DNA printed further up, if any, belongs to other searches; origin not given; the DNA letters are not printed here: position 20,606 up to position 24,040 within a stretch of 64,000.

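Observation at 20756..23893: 1045-aa single-chain fusion of sugar-acid synthase, cytidylyltransferase, GT2 and a degenerate NeuA-like domain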

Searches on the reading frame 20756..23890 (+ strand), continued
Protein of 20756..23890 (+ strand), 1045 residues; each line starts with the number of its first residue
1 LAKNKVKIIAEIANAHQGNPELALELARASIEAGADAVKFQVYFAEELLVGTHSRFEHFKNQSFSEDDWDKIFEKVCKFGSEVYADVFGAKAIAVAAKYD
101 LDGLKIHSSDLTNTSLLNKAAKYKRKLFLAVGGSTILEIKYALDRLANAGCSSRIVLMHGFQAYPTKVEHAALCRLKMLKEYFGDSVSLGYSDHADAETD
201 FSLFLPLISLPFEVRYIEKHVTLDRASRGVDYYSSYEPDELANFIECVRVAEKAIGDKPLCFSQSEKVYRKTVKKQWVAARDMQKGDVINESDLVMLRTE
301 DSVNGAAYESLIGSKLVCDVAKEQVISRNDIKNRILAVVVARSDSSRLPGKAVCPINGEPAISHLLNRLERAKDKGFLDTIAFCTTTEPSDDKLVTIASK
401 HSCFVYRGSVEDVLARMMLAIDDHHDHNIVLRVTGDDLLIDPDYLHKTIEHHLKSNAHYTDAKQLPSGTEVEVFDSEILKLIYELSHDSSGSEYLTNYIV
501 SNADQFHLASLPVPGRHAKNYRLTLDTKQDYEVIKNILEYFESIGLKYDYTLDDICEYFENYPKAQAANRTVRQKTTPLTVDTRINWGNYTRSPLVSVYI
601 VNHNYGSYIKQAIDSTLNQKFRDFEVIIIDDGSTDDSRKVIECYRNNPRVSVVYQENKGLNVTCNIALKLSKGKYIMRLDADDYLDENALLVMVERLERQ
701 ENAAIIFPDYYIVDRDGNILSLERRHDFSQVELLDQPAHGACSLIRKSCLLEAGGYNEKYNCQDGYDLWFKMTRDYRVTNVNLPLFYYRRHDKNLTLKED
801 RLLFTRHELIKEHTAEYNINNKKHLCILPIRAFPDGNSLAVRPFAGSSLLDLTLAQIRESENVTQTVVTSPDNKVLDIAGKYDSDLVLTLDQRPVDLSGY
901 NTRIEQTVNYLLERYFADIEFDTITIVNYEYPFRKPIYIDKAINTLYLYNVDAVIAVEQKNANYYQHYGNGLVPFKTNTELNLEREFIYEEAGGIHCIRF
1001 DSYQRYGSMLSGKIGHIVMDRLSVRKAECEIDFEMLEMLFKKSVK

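Call 38: fold_search(model_id=the predicted structure, library=pdb)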
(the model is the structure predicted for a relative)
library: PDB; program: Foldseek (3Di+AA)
matches with E <= 10: 1881; with E <= 0.001: 945
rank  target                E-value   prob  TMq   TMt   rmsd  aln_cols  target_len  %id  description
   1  1xuu                  5.0e-25  1.00  0.28  0.77   3.9       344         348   25  Crystal structure of sialic acid synthase (NeuB) in complex with Mn2+ and Malate from Neisseria meningitidis (released 2004-11-02)
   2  4ipj                  1.5e-24  1.00  0.27  0.75   4.4       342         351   25  Crystal Structure of R314K N-acetyl Neuraminic Acid Synthase from Neiserria meningitidis with Malate bound (released 2013-04-10)
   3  2wqp                  2.8e-24  1.00  0.28  0.77   3.8       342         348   25  Crystal structure of sialic acid synthase NeuB-inhibitor complex (released 2009-09-15)
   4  4ipi                  6.4e-24  1.00  0.27  0.74   4.5       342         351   25  Crystal Structure of R314A N-acetyl Neuraminic Acid Synthase from Neiserria meningitidis with Malate bound (released 2013-04-10)
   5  8h2c_C                5.7e-23  1.00  0.29  0.82   3.0       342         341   25  Crystal structure of the pseudaminic acid synthase PseI from Campylobacter jejuni (released 2022-11-09)
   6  8h2c_D                8.4e-23  1.00  0.28  0.82   3.0       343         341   25  Crystal structure of the pseudaminic acid synthase PseI from Campylobacter jejuni (released 2022-11-09)
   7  8h2c_A                2.2e-22  1.00  0.28  0.80   3.2       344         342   25  Crystal structure of the pseudaminic acid synthase PseI from Campylobacter jejuni (released 2022-11-09)
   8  8h2c_B                9.2e-22  1.00  0.28  0.81   3.1       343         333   24  Crystal structure of the pseudaminic acid synthase PseI from Campylobacter jejuni (released 2022-11-09)
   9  2z87_B                1.7e-20  1.00  0.19  0.33  22.9       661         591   16  Crystal structure of chondroitin polymerase from Escherichia coli strain K4 (K4CP) complexed with UDP-GalNAc and UDP (released 2008-09-16)
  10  2z86_D                2.0e-20  1.00  0.20  0.34  22.3       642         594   17  Crystal structure of chondroitin polymerase from Escherichia coli strain K4 (K4CP) complexed with UDP-GlcUA and UDP (released 2008-09-16)
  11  3g8r_A                2.1e-20  1.00  0.29  0.83   3.2       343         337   20  Crystal structure of putative spore coat polysaccharide biosynthesis protein E from Chromobacterium violaceum ATCC 124 (released 2009-04-07)
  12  3g8r_B                5.7e-20  1.00  0.28  0.79   3.7       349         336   19  Crystal structure of putative spore coat polysaccharide biosynthesis protein E from Chromobacterium violaceum ATCC 124 (released 2009-04-07)
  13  2z86_A                6.4e-20  1.00  0.20  0.35  22.9       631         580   17  Crystal structure of chondroitin polymerase from Escherichia coli strain K4 (K4CP) complexed with UDP-GlcUA and UDP (released 2008-09-16)
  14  2z86_B                6.7e-20  1.00  0.20  0.34  22.6       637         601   17  Crystal structure of chondroitin polymerase from Escherichia coli strain K4 (K4CP) complexed with UDP-GlcUA and UDP (released 2008-09-16)
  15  2z87_A                1.0e-19  1.00  0.20  0.35  24.5       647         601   17  Crystal structure of chondroitin polymerase from Escherichia coli strain K4 (K4CP) complexed with UDP-GalNAc and UDP (released 2008-09-16)
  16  6ncs_A                3.2e-19  1.00  0.24  0.84   2.3       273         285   28  Crystal structure of N-acetylneuraminic acid (Sialic acid) synthetase from Leptospira borgpetersenii serovar Hardjo-bo (released 2018-12-26)
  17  1vli                  3.8e-19  1.00  0.22  0.62  24.4       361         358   23  Crystal structure of Spore coat polysaccharide biosynthesis protein spsE (BSU37870) from Bacillus subtilis at 2.38 A res (released 2004-09-21)
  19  6p61_B                5.5e-18  1.00  0.18  0.93   2.3       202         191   31  Structure of a Glycosyltransferase from Leptospira borgpetersenii serovar Hardjo-bovis (strain JB197) (released 2019-07-10)
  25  6p61_C                2.1e-17  1.00  0.17  0.91   2.4       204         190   31  Structure of a Glycosyltransferase from Leptospira borgpetersenii serovar Hardjo-bovis (strain JB197) (released 2019-07-10)
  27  6oew_B                4.1e-17  1.00  0.22  0.89   2.3       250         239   27  Structure of a Cytidylyltransferase from Leptospira borgpetersenii serovar Hardjo-bovis (strain JB197) (released 2019-04-17)
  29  6p61_A                1.8e-16  1.00  0.18  0.90   2.5       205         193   31  Structure of a Glycosyltransferase from Leptospira borgpetersenii serovar Hardjo-bovis (strain JB197) (released 2019-07-10)
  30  6oew_A                2.2e-16  1.00  0.21  0.89   3.1       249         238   26  Structure of a Cytidylyltransferase from Leptospira borgpetersenii serovar Hardjo-bovis (strain JB197) (released 2019-04-17)
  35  1h7l                  1.1e-12  1.00  0.18  0.72   3.6       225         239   19  dTDP-MAGNESIUM COMPLEX OF SPSA FROM BACILLUS SUBTILIS (released 2001-12-13)
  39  1qg8                  1.3e-12  1.00  0.17  0.72   2.9       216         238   20  NATIVE (MAGNESIUM-CONTAINING) SPSA FROM BACILLUS SUBTILIS (released 2000-04-21)
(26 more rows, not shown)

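Call 56: find_encoding_contigs(protein=P0004, flank=10000, max_places=1)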
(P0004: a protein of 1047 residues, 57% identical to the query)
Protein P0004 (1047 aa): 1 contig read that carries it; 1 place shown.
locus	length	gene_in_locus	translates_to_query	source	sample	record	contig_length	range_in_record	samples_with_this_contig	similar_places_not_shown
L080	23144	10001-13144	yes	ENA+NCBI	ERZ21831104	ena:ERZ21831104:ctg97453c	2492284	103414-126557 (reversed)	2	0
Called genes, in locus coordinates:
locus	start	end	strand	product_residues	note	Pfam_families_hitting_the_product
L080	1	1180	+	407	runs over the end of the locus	PF03721:UDPG_MGDP_dh_N, PF00984:UDPG_MGDP_dh, PF03720:UDPG_MGDP_dh_C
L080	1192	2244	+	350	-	PF01073:3Beta_HSD, PF01370:Epimerase, PF02719:Polysacc_synt_2, PF04321:RmlD_sub_bind, PF07993:NAD_binding_4 (weak), PF16363:GDP_Man_Dehyd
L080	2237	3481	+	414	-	PF03721:UDPG_MGDP_dh_N, PF00984:UDPG_MGDP_dh, PF03720:UDPG_MGDP_dh_C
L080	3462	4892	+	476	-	PF00483:NTP_transferase, PF22640:ManC_GMP_beta-helix, PF01050:MannoseP_isomer, PF07883:Cupin_2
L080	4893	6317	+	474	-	PF02878:PGM_PMM_I, PF02879:PGM_PMM_II, PF02880:PGM_PMM_III (weak), PF00408:PGM_PMM_IV (weak)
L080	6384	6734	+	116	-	PF05635:23S_rRNA_IVP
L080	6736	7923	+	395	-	PF01370:Epimerase, PF04321:RmlD_sub_bind (weak), PF16363:GDP_Man_Dehyd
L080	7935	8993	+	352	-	PF01370:Epimerase, PF04321:RmlD_sub_bind, PF16363:GDP_Man_Dehyd (weak)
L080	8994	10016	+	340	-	PF04055:Radical_SAM, PF13186:SPASM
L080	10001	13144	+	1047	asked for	PF03102:NeuB, PF02348:CTP_transf_3, PF00535:Glycos_transf_2, PF10111:Glyco_tranf_2_2, PF13641:Glyco_tranf_2_3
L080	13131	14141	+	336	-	PF03102:NeuB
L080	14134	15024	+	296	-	PF13489:Methyltransf_23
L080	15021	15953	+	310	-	-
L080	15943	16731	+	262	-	PF05721:PhyH (weak)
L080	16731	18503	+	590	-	PF00664:ABC_membrane, PF13304:AAA_21 (faint), PF00005:ABC_tran, PF02463:SMC_N, PF13555:AAA_29 (faint)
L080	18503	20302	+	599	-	PF12481:DUF3700, PF13522:GATase_6, PF13537:GATase_7, PF00733:Asn_synthase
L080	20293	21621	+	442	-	-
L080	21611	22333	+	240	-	PF25084:LbH_EIF2B (faint), PF25087:GMPPB_C (faint), PF00132:Hexapep, PF14602:Hexapep_2 (weak)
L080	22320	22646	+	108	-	PF07883:Cupin_2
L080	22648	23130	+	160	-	PF04074:DUF386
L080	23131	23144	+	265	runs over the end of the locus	PF00535:Glycos_transf_2, PF10111:Glyco_tranf_2_2, PF13641:Glyco_tranf_2_3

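Call 57: find_encoding_contigs(protein=P0036, flank=10000, max_places=1)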
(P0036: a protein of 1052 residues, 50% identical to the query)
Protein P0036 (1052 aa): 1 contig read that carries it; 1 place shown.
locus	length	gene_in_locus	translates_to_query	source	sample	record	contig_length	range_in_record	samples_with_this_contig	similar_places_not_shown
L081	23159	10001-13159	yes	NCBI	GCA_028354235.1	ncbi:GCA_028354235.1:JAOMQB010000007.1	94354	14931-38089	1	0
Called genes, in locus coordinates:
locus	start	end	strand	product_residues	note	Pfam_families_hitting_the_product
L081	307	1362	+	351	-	-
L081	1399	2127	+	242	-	-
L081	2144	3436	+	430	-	-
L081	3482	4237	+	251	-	PF03328:HpcH_HpaI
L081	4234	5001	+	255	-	PF02348:CTP_transf_3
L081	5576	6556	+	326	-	PF00389:2-Hacid_dh, PF02826:2-Hacid_dh_C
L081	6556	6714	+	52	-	PF01370:Epimerase (weak)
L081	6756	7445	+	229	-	PF00702:Hydrolase (weak), PF12710:HAD (faint), PF13419:HAD_2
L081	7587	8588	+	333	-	PF03102:NeuB, PF08666:SAF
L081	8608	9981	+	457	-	-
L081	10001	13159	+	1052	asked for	PF03102:NeuB, PF02348:CTP_transf_3, PF12804:NTP_transf_3 (faint), PF00535:Glycos_transf_2, PF10111:Glyco_tranf_2_2, PF13641:Glyco_tranf_2_3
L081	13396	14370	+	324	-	-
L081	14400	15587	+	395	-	PF20706:GT4-conflict, PF00534:Glycos_transf_1, PF13692:Glyco_trans_1_4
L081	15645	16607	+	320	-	PF01073:3Beta_HSD, PF01370:Epimerase, PF02719:Polysacc_synt_2, PF04321:RmlD_sub_bind, PF16363:GDP_Man_Dehyd, PF07993:NAD_binding_4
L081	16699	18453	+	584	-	PF02543:Carbam_trans_N, PF16861:Carbam_trans_C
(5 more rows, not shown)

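Call 70: search_protein_representatives(protein=window:20756-23890:+)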
Query: 1045 residues. Proteins with E-value up to 0.001 (for the whole library): 344220; up to 1e-10: 108668; up to 1e-30: 1887. The best 150 are listed.
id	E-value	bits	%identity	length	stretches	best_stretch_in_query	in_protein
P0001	0.0e+00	2379.3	100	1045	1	1-1045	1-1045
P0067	1.8e-274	930.0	44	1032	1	6-1030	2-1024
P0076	3.0e-251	853.1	42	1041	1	5-1043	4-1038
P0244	2.0e-168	579.0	47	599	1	5-593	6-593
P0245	2.3e-166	572.1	33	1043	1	8-1042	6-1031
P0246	4.2e-158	544.8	44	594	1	6-592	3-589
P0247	1.2e-153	530.0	46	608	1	6-588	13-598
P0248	2.1e-153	529.2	45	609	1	5-589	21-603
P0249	1.6e-148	513.0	44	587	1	6-588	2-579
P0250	4.6e-148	511.5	48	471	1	582-1045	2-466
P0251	1.7e-147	509.6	46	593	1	2-568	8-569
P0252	4.0e-145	501.8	40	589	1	2-574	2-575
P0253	9.8e-135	467.4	41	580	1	6-566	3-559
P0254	1.4e-130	453.7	41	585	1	3-586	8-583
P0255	1.1e-129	450.7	52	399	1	404-787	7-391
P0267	2.3e-110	386.8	43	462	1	591-1041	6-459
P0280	8.2e-102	358.4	41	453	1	592-1041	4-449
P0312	1.1e-90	321.7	38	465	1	593-1041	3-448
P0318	2.6e-88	313.7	43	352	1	693-1041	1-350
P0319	3.0e-88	313.5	37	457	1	593-1041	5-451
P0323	1.7e-87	311.0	35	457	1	589-1041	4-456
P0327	7.3e-87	309.0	38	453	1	592-1041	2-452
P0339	1.3e-83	298.2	36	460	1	593-1041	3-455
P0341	6.9e-83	295.8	39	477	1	593-1041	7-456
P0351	3.1e-81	290.3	37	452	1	593-1041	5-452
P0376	5.7e-76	272.9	36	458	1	596-1041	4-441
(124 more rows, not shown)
